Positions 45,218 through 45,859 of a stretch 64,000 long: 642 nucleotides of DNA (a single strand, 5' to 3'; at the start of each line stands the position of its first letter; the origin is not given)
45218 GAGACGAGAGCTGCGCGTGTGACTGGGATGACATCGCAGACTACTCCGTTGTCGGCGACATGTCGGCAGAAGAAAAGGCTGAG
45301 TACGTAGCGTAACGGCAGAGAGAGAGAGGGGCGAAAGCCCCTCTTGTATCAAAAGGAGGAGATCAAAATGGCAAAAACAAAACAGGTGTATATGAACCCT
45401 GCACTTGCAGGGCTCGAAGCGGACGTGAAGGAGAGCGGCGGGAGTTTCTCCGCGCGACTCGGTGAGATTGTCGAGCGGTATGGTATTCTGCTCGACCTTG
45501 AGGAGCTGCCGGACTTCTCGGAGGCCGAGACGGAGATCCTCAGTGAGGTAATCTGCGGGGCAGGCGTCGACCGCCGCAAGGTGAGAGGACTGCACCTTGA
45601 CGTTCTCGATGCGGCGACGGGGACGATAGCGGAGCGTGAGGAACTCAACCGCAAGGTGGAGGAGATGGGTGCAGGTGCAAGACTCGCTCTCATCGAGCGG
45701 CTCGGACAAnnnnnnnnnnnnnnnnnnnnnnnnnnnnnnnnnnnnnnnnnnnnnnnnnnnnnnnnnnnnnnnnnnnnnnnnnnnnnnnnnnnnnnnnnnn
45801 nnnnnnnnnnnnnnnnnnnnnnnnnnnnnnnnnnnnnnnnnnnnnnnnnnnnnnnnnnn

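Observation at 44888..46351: Autonomous three-gene cassette (acidic protein / 114-aa protein / triple zinc-ribbon protein) with a perfect consensus promoter between the lysis genes and attR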

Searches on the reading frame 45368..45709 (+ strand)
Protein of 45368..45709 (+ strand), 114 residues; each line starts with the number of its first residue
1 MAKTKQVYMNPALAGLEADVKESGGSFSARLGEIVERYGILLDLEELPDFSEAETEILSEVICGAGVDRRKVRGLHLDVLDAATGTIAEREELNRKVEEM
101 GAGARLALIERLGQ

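Call 3: search_protein_families(library=pfam, proteins=[window:45368-45709:+], max_evalue=1)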
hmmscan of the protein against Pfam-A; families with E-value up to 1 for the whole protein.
window:45368-45709:+ (114 aa): 1 family
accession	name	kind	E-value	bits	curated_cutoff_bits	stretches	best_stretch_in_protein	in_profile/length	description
PF12738.14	PTCB-BRCT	-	0.16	12.4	22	0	88-105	11-28/63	twin BRCT domain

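Call 4: search_protein_families(library=phrogs, proteins=[window:45368-45709:+], max_evalue=1)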
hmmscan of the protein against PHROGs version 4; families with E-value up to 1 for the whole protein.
window:45368-45709:+ (114 aa): 1 family
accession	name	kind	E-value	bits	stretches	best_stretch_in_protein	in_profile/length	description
phrog_14350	-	unknown function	2.7e-23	83.7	1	3-113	8-117/118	-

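Call 13: find_homologous_proteins(query=window:45368-45709:+)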
Query window:45368-45709:+ (114 aa): 409 proteins with E <= 0.001 among 447 candidates; the best 120 are listed.
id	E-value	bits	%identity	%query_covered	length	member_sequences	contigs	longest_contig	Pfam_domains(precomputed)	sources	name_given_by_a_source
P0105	3.6e-64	232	100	100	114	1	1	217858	-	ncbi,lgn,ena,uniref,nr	ncbi:hypothetical protein [uncultured Selenomonas sp.]|uniref:hypothetical protein n=1 Tax=unculture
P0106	2.6e-59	216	93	100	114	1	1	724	-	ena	-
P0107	3.0e-58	213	92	100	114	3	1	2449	-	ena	-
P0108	5.7e-58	212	93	100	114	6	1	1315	-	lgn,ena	-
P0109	6.7e-58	212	91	100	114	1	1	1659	-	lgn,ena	-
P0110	4.6e-57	209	91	100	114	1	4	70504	-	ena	-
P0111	1.9e-56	207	90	100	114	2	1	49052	-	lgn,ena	-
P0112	2.1e-56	207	88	100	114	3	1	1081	-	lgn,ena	-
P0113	3.1e-56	206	89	100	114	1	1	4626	-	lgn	-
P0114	4.6e-56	206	87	99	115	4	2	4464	-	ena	-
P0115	4.4e-55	203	90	100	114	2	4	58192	-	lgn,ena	-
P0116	6.2e-55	202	88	100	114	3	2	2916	-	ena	-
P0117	6.7e-55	202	87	100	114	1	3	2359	-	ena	-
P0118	2.0e-54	200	88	99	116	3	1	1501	-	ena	-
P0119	3.6e-54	200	86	99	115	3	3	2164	-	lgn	-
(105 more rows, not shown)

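Call 19: search_dna_similar(query=window:45368-45709:+, collection=phages, mode=protein, max_evalue=0.001, max_rows=30)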
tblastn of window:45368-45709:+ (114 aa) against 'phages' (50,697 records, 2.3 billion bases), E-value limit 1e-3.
Records with a match: 15; places in all: 15; records where one place covers at least 80% of the query: 15.
Best place of each record, by identity: <60% 15.
By first word of the organism name: Streptococcus 8; Paenibacillus 7.
By host as written in the record: Paenibacillus larvae 7; Streptococcus pyogenes MGAS315 2; Streptococcus canis ERR438798 1; Streptococcus canis ERR438797 1; Streptococcus equi 4047 1; Streptococcus agalactiae JN_AR_GBS119 1; Streptococcus porcinus Jelinkova_176 1; Streptococcus porcinus SRR067676 1.
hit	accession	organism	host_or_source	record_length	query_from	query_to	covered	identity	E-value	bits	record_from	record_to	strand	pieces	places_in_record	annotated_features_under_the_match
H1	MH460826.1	Paenibacillus phage Heath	Paenibacillus larvae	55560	5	113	96%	44.6%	8e-20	88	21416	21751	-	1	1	hypothetical protein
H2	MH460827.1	Paenibacillus phage Halcyone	Paenibacillus larvae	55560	5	113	96%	44.6%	8e-20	88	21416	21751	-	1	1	hypothetical protein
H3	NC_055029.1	Paenibacillus phage Halcyone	Paenibacillus larvae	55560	5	113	96%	44.6%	8e-20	88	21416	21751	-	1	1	hypothetical protein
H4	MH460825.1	Paenibacillus phage Scottie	Paenibacillus larvae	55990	5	113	96%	44.6%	8e-20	88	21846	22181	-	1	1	hypothetical protein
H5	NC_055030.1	Paenibacillus phage Scottie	Paenibacillus larvae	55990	5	113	96%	44.6%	8e-20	88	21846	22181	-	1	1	hypothetical protein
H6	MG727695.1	Paenibacillus phage BN12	Paenibacillus larvae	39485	5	113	96%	43.8%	1e-21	94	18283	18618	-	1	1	hypothetical protein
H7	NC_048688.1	Paenibacillus phage BN12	Paenibacillus larvae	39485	5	113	96%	43.8%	1e-21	94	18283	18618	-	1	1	hypothetical protein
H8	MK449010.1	Streptococcus phage Javan90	Streptococcus canis ERR438798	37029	3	113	97%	34.2%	8e-9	57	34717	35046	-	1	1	hypothetical protein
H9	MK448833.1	Streptococcus phage Javan87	Streptococcus canis ERR438797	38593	3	113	97%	34.2%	8e-9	57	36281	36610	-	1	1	hypothetical protein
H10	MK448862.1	Streptococcus phage Javan178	Streptococcus equi 4047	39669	1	113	99%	32.8%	3e-8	56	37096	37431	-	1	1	hypothetical protein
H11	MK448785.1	Streptococcus phage Javan507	Streptococcus pyogenes MGAS315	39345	3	110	95%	34.2%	7e-9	57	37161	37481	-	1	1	hypothetical protein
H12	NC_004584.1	Streptococcus phage 315.1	Streptococcus pyogenes MGAS315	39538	3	110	95%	34.2%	7e-9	57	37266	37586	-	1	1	hypothetical protein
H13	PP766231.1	Streptococcus phage phiGBSVK-E1_GBSInt8.1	Streptococcus agalactiae JN_AR_GBS119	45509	3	110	95%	34.2%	7e-8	54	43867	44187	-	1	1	hypothetical protein (x2)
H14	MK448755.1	Streptococcus phage Javan423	Streptococcus porcinus Jelinkova_176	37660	3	110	95%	32.4%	2e-8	56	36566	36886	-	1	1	hypothetical protein (x2)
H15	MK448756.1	Streptococcus phage Javan425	Streptococcus porcinus SRR067676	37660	3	110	95%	32.4%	2e-8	56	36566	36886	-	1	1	hypothetical protein (x2)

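Call 21: get_annotated_region(hit=H1, flank=6000)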
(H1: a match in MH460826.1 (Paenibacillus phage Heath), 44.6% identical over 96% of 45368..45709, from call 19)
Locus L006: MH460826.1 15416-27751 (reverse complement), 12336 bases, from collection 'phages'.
description: Paenibacillus phage Heath, complete genome.
organism: Paenibacillus phage Heath (NCBI taxid 1636258)
taxonomy: Viruses; Duplodnaviria; Heunggongvirae; Uroviricota; Caudoviricetes; Halcyonevirus; Halcyonevirus halcyone
host: Paenibacillus larvae; source: soil; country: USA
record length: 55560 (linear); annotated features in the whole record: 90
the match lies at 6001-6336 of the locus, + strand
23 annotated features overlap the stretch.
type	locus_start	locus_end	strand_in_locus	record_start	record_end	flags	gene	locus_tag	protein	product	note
CDS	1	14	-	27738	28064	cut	-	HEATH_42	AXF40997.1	helix-turn-helix domain protein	-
CDS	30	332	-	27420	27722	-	-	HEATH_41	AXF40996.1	XRE family transcriptional regulator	-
CDS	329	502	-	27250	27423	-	-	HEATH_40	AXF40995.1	hypothetical protein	-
CDS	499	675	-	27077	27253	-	-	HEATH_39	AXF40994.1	hypothetical protein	-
CDS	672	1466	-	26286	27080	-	-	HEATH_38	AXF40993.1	KilAC domain BRO family antirepressor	-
CDS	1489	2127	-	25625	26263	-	-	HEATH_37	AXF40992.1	hypothetical protein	-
CDS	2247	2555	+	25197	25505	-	-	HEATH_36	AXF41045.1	hypothetical protein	-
CDS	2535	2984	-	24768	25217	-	-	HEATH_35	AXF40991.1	Rha family regulatory protein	-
CDS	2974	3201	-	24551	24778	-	-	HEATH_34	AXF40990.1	helix-turn-helix domain DNA-binding domain protein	-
CDS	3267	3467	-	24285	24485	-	-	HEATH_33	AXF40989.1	helix-turn-helix domain XRE family transcriptional regulator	-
CDS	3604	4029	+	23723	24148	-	-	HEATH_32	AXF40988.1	helix-turn-helix domain XRE family transcriptional regulator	-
CDS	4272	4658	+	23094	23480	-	-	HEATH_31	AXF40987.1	hypothetical protein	-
CDS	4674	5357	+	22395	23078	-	-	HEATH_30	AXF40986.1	hypothetical protein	-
CDS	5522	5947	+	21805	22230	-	-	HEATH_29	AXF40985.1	hypothetical protein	-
CDS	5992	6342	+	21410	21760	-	-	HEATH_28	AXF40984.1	hypothetical protein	-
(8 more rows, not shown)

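Call 22: get_annotated_region(hit=H12, flank=5000)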
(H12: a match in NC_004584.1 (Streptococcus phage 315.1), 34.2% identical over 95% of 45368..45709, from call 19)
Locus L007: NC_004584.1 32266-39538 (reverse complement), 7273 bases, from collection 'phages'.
description: Streptococcus prophage 315.1, complete genome.
organism: Streptococcus phage 315.1 (NCBI taxid 198538)
taxonomy: Viruses; Duplodnaviria; Heunggongvirae; Uroviricota; Caudoviricetes
host: Streptococcus pyogenes MGAS315; source: -; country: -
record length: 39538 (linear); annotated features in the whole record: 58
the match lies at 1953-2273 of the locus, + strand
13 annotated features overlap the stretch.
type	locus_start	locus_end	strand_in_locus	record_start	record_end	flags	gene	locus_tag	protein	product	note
misc_feature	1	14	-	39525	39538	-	-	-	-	-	315.1 attP-R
CDS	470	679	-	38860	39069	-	-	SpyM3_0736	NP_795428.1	hypothetical protein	best blastp hit: emb|CAC20620.1| (AJ012328) AX protein [Listeria monocytogenes], and emb|CAC98329.1| (AL591973) similar ...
CDS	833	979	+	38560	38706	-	-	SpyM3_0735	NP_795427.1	hypothetical protein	Similar to hypothetical protein of Streptococcus pyogenes SSI-1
CDS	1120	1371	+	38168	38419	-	-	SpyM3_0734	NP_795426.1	hypothetical protein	-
CDS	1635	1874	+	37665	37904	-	-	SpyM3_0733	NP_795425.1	hypothetical protein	Identical to hypothetical protein of Streptococcus pyogenes SSI-1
CDS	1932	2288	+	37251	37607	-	-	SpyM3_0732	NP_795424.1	hypothetical protein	Identical to hypothetical protein of Streptococcus pyogenes SSI-1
CDS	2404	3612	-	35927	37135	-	-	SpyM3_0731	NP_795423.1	putative cell wall amidase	best blastp hit: gb|AAL98026.1| (AE010063) hypothetical phage protein [Streptococcus pyogenes MGAS8232]; similar to PG ...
CDS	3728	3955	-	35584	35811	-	-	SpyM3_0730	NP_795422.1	putative holin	best non-GAS blastp hit: pir||T09277 probable holin 87 - Streptococcus thermophilus phage Sfi19, and pir||T09208 ...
CDS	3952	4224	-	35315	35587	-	-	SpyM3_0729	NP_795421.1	hypothetical protein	best blastp hit: gb|AAL97138.1| (AE009981) hypothetical phage protein [Streptococcus pyogenes MGAS8232]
CDS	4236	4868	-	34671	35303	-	-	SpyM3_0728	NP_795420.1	hypothetical protein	best non-GAS blastp hit: gb|AAK37662.1| (AY007505) unknown [Streptococcus mitis phage SM1]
CDS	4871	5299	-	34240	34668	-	-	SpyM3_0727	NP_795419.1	hypothetical protein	best blastp hit: gb|AAL97136.1| (AE009981) hypothetical phage protein [Streptococcus pyogenes MGAS8232]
CDS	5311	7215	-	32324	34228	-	-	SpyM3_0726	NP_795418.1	hypothetical protein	best blastp hit: gb|AAL97135.1| (AE009981) hypothetical phage protein [Streptococcus pyogenes MGAS8232]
CDS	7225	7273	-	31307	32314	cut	hylP.1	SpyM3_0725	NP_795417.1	hyaluronidase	best blastp hit: gb|AAL97134.1| (AE009981) phage hyaluronidase [Streptococcus pyogenes MGAS8232]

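Call 23: search_protein_families(library=padloc, proteins=[window:45368-45709:+], max_evalue=1)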
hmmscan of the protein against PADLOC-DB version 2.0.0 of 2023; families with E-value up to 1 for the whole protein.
window:45368-45709:+ (114 aa): 0 families

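Call 24: search_protein_families(library=ncbifam, proteins=[window:45368-45709:+], max_evalue=1)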
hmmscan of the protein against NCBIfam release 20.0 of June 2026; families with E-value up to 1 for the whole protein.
window:45368-45709:+ (114 aa): 0 families

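Call 28: find_related_loci(query=A3, collection=genome_contigs, flank=4000)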
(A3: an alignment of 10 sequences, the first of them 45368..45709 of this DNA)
Query A3 (114 aa) in genome_contigs; peptide patterns used: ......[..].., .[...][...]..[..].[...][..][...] (x = any residue, [..] = any of these).
25 stretches matched a pattern; 1 encode a relative of the query (tblastn E <= 1e-3); 1 distinct loci.
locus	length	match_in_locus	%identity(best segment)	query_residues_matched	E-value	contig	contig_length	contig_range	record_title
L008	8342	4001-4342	71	1-114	5e-52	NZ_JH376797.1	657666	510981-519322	Selenomonas infelix ATCC 43532 supercont1.1, whole genome shotgun sequence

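Call 29: find_related_loci(query=A3, collection=viral_contigs, flank=4000)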
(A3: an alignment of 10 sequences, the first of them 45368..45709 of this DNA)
Query A3 (114 aa) in viral_contigs; peptide patterns used: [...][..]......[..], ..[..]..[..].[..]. (x = any residue, [..] = any of these).
27 stretches matched a pattern; 18 encode a relative of the query (tblastn E <= 1e-3); 18 distinct loci.
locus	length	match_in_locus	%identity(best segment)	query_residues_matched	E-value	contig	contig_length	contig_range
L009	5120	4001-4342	85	1-114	2e-60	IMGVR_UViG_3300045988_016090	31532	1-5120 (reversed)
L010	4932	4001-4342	85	1-114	2e-60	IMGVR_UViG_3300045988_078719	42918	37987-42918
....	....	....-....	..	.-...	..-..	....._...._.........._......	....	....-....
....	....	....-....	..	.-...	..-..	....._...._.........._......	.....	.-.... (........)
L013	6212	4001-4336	79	3-114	2e-56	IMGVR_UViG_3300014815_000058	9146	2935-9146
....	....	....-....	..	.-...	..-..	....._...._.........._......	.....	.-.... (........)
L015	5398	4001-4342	79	1-114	3e-55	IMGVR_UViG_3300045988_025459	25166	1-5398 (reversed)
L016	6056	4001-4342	71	1-114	6e-51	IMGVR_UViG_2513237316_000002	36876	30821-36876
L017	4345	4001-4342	70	1-114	5e-49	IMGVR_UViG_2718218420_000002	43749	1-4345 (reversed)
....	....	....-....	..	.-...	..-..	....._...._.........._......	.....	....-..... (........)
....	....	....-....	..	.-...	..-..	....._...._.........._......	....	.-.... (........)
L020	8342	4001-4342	71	1-114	2e-42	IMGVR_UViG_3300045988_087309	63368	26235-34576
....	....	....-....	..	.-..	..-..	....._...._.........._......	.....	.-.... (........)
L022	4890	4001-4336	41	5-113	7e-26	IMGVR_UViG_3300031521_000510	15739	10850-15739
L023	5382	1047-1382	46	5-113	7e-26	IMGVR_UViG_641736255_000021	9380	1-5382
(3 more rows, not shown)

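Call 43: search_solved_structures(query=A3, max_evalue=10)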
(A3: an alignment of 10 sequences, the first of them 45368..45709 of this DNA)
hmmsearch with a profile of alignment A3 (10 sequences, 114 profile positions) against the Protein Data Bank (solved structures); distinct sequences matched with E-value up to 10: 16.
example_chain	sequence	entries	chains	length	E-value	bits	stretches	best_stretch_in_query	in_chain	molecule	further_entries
9m7t_A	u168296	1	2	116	7.1e-06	29.7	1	15-113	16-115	AcrIE10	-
9uer_A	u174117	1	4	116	7.5e-06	29.6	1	15-113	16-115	AcrIE10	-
8ji9_D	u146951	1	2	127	7.7e-06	29.5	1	15-113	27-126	Uncharacterized protein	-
9m71_A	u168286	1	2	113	1.1e-05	29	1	15-113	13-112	AcrIE10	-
5zvk_A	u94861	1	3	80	0.06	17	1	11-41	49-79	Human Coronavirus MERS HR1 motif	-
4njl_A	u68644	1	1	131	0.076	16.7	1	11-41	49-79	S protein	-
6pz8_A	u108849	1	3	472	0.22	15.2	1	11-53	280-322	S protein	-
5chs_A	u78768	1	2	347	0.24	15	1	14-84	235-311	RNA-directed RNA polymerase L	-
8z4o_A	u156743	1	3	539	0.25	15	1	11-52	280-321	Spike protein S2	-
3mt1_A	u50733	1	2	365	0.33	14.6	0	26-46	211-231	Putative carboxynorspermidine decarboxylase protein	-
7v5j_A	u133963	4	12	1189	0.76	13.4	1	11-52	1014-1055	Spike glycoprotein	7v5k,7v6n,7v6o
7v3l_A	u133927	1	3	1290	0.83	13.3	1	11-52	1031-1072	Spike glycoprotein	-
5x59_A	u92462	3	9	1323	0.86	13.3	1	11-52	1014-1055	S protein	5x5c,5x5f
22dx_F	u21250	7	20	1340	0.9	13.2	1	11-52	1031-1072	Spike glycoprotein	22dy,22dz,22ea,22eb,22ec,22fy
7u6r_A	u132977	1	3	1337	1.5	12.4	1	11-47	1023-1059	PDF-2180 Spike glycoprotein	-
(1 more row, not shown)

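Call 45: search_solved_structures(query=A3, max_evalue=0.001, show_alignments=3)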
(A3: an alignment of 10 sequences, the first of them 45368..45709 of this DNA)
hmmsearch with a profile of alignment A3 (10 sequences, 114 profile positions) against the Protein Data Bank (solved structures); distinct sequences matched with E-value up to 0.001: 4.
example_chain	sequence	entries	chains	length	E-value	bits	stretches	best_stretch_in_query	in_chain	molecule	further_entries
9m7t_A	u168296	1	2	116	7.1e-06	29.7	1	15-113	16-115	AcrIE10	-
9uer_A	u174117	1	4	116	7.5e-06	29.6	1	15-113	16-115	AcrIE10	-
8ji9_D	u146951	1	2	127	7.7e-06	29.5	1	15-113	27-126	Uncharacterized protein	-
9m71_A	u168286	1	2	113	1.1e-05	29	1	15-113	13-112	AcrIE10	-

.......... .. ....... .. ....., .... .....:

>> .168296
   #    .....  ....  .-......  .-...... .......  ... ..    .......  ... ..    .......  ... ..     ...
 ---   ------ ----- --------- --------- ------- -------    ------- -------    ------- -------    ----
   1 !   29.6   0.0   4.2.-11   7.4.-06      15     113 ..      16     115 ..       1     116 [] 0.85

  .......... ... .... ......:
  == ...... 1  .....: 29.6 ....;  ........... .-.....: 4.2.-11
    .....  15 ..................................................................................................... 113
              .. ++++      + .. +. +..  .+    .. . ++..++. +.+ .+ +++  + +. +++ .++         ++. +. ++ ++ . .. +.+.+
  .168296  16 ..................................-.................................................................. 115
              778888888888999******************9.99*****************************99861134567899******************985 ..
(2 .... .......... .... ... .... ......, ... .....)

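Call 48: predict_structure(alignment_id=A5)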
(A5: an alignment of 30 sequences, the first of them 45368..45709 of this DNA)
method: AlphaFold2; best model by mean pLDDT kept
length: 114 residues; sequences in the alignment: 30
mean_pLDDT: 57.1   pTM: 0.44
mean pLDDT of the five models: 57.1, 53.5, 52.7, 50.9, 46.3
residues with pLDDT >= 90: 0; 70-90: 14; 50-70: 67; < 50: 33
segments of 3 or more residues with pLDDT < 50: 1-9, 37-46, 64-74
pLDDT, mean of each block of 10 residues (from residue 1): 37 64 70 54 53 66 47 48 63 68 59 55
secondary structure, 60 per line:
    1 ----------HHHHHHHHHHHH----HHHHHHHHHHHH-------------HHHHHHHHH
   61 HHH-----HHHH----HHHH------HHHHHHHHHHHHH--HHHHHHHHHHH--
elements in order: H11-22 H27-38 H52-63 H69-72 H77-80 H87-99 H102-112

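Call 87: search_protein_representatives(alignment_id=A5)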
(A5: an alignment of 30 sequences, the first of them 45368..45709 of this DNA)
Query: 30 sequences, 114 profile positions. Proteins with E-value up to 0.001 (for the whole library): 89; up to 1e-10: 38; up to 1e-30: 1. The best 89 are listed.
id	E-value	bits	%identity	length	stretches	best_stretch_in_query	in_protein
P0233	2.4e-32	127.8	-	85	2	2-62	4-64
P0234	2.2e-30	121.5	-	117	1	1-113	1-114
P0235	8.1e-29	116.4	-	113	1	5-114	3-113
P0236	3.0e-28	114.6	-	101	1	37-112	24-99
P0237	4.2e-28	114.1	-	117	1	4-112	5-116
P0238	7.8e-26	106.8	-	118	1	1-111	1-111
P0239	1.2e-25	106.2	-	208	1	4-114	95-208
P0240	1.5e-24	102.6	-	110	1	4-114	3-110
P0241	5.5e-24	100.8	-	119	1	5-114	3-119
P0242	1.1e-21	93.4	-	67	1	52-114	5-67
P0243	5.0e-21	91.3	-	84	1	46-109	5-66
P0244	1.6e-20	89.7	-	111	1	1-112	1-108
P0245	7.6e-19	84.3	-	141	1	1-112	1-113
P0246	2.3e-18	82.7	-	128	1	3-112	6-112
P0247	5.8e-18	81.4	-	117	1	4-112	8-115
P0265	1.0e-11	61.3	-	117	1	6-113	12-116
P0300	8.4e-06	42.3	-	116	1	13-113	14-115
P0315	4.8e-04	36.6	-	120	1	22-113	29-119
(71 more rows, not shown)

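Call 105: fold_search(model_id=the predicted structure, library=pdb)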
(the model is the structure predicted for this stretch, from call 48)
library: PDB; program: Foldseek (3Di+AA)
matches with E <= 10: 53; with E <= 0.001: 0
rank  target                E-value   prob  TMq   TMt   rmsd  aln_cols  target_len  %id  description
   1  9m71_A                8.9e-02  0.99  0.50  0.50  12.3       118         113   20  AcrIE10 apo structure (released 2026-03-11)
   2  9m7t_A                1.1e-01  0.99  0.50  0.49   6.6       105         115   23  AcrIE10-DNA complex in Klebsiella pneumoniae (released 2026-03-18)
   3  8ji9_B                4.6e-01  0.93  0.50  0.50   6.7       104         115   22  Crystal Structure of cas7 and AcrIE10 complex (released 2024-07-24)
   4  3b1v                  1.2e+00  0.12  0.21  0.12   8.7        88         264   19  Crystal structure of an S. thermophilus NFeoB E67A mutant bound to mGMPPNP (released 2011-11-02)
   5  3lx5                  1.3e+00  0.12  0.21  0.12   8.1        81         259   22  Crystal structure of mGMPPNP-bound NFeoB from S. thermophilus (released 2010-03-09)
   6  3tah_A                1.6e+00  0.10  0.22  0.12   8.1        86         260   19  Crystal structure of an S. thermophilus NFeoB N11A mutant bound to mGDP (released 2011-12-14)
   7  7bwv_A                2.1e+00  0.08  0.20  0.12   8.9        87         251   18  Crystal structure of S. thermophilus NFeoB E67A bound to GDP.AlF4- (released 2021-04-21)
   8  9g9h_A                2.4e+00  0.12  0.26  0.06  10.2        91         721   10  CryoEM structure of Enterococcus italicus Csm-crRNA-CTR1 complex bound to pNppA3 and AMPNPP (released 2025-01-29)
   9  3b1x_B                2.8e+00  0.04  0.17  0.11   7.8        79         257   22  Crystal structure of an S. thermophilus NFeoB E66A mutant bound to GMPPNP (released 2011-11-02)
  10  4r42_C                2.9e+00  0.08  0.22  0.14  10.5        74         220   15  Crystal structure of KatB, a manganese catalase from Anabaena PCC7120 (released 2015-08-19)
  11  4r42_B                3.1e+00  0.08  0.22  0.14  10.5        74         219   15  Crystal structure of KatB, a manganese catalase from Anabaena PCC7120 (released 2015-08-19)
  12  1jku_A                3.2e+00  0.09  0.23  0.12  10.8        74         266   20  Crystal Structure of Manganese Catalase from Lactobacillus plantarum (released 2002-07-13)
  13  1xzy_MODEL_1_A        3.2e+00  0.06  0.21  0.25  13.8        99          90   13  Solution structure of the P30-trans form of Alpha Hemoglobin Stabilizing Protein (AHSP) (released 2004-12-21)
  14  6k40_B                3.2e+00  0.06  0.23  0.16  13.4       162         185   12  Crystal structure of alkyl hydroperoxide reductase from D. radiodurans R1 (released 2020-05-27)
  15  2k9l_MODEL_1_A        3.4e+00  0.08  0.17  0.23  10.7        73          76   18  Structure of the Core Binding Domain of sigma54 (released 2009-05-26)
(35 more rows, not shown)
